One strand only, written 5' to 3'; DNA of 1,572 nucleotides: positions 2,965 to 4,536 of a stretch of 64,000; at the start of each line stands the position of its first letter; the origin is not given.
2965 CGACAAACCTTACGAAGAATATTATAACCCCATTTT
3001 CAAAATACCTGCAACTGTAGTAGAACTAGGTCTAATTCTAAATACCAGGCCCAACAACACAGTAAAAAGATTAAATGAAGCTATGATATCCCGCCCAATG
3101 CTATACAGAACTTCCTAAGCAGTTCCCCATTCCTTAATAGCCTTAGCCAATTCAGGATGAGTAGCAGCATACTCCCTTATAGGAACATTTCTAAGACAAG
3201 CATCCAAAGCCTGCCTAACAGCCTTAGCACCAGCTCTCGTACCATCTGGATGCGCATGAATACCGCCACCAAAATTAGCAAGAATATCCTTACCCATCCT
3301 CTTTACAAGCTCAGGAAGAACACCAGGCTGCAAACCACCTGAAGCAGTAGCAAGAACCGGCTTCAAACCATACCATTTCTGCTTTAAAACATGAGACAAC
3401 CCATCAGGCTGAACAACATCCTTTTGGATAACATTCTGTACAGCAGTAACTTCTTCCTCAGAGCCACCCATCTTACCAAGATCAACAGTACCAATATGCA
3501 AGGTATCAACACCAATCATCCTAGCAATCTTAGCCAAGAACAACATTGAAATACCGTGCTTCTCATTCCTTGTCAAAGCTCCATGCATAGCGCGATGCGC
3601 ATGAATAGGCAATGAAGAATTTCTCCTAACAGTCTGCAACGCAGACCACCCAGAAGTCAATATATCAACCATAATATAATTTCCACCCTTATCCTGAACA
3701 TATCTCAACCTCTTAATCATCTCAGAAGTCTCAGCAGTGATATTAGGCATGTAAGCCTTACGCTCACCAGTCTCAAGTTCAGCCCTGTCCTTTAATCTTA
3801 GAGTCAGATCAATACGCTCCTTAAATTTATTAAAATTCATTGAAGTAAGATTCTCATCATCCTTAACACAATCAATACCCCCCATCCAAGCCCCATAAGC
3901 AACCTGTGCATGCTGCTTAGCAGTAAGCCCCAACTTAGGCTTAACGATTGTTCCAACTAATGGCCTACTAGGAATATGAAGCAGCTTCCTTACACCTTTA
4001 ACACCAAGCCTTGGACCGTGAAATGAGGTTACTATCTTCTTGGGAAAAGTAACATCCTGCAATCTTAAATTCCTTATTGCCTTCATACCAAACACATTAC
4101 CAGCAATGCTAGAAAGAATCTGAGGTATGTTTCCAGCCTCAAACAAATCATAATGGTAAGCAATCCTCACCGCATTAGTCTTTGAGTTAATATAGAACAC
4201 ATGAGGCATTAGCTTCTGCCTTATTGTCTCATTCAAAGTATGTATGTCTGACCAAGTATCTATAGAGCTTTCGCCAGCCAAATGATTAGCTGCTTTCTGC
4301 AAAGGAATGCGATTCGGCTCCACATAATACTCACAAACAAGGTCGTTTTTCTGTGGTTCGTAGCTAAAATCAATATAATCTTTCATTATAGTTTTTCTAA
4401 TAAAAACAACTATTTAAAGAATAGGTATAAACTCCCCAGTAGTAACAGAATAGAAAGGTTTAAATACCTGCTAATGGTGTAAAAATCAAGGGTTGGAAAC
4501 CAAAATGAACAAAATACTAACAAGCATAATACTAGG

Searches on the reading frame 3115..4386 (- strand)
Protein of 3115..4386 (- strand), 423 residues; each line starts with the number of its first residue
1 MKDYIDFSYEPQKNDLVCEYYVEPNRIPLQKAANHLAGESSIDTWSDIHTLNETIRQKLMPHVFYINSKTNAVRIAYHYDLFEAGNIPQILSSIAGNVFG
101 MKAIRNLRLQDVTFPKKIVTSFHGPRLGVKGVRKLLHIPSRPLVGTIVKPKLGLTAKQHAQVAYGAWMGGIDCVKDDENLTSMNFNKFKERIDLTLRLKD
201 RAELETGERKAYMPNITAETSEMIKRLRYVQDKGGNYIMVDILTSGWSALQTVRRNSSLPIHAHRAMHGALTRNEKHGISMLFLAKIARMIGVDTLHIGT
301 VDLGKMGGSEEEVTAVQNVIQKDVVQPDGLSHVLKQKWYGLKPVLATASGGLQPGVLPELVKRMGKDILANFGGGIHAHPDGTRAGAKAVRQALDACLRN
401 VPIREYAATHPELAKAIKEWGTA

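Call 73: search_protein_families(library=pfam, proteins=[window:3115-4386:-], max_evalue=0.00001)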
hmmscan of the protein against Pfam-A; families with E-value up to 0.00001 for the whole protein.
window:3115-4386:- (423 aa): 2 families
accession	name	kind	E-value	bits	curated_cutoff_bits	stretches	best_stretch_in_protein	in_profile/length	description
PF00016.26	RuBisCO_large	-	2.5e-91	306.5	30.1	1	129-420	2-299/299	Ribulose bisphosphate carboxylase large chain, catalytic domain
PF02788.21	RuBisCO_large_N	-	3.8e-41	140.5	20.7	1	3-117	1-119/120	Ribulose bisphosphate carboxylase large chain, N-terminal domain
